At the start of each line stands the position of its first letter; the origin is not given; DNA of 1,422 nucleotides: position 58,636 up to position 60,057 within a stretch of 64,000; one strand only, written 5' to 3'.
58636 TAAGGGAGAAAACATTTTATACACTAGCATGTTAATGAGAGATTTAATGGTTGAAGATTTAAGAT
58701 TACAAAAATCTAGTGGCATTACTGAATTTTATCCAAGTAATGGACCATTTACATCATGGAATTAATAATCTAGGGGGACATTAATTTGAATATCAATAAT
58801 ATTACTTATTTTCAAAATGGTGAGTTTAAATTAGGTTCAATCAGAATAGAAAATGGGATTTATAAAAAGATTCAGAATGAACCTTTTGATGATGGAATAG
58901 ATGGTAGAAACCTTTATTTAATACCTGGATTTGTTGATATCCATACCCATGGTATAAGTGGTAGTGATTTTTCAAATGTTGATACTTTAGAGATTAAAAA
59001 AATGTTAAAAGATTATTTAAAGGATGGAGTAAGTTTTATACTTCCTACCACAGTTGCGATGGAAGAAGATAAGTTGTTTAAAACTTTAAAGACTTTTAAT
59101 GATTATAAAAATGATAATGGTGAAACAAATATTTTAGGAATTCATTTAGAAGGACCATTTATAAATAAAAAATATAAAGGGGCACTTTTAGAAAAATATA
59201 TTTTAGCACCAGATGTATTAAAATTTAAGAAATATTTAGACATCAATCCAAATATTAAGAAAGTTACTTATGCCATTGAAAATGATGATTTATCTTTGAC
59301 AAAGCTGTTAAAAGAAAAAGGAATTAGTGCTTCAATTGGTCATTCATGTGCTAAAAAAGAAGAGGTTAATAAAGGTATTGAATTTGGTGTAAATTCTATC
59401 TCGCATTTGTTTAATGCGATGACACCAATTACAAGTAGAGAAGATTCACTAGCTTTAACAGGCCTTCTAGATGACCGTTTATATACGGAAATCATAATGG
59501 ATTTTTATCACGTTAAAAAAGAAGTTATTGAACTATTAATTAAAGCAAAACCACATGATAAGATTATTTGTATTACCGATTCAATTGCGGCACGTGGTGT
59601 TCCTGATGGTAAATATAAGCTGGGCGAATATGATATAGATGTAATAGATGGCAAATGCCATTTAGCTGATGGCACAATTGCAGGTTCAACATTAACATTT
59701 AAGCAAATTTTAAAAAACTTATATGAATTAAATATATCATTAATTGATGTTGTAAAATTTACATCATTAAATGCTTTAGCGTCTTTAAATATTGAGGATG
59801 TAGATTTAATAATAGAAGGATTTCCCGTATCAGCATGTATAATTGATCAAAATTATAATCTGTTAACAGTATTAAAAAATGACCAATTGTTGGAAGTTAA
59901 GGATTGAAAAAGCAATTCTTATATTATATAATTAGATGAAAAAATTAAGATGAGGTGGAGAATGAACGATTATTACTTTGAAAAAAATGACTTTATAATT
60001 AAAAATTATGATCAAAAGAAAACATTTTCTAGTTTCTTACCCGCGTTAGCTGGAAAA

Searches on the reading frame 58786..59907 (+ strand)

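Call 57: search_protein_families(library=pfam, proteins=[window:58786-59907:+], max_evalue=0.001)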
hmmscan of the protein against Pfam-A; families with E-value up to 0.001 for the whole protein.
window:58786-59907:+ (373 aa): 2 families
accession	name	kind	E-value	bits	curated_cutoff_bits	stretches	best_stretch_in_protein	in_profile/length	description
PF01979.26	Amidohydro_1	-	2.6e-07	30.7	25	1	44-355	1-320/345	Amidohydrolase family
PF07969.17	Amidohydro_3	-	0.00098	19.1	29.7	0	38-60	3-25/472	Amidohydrolase family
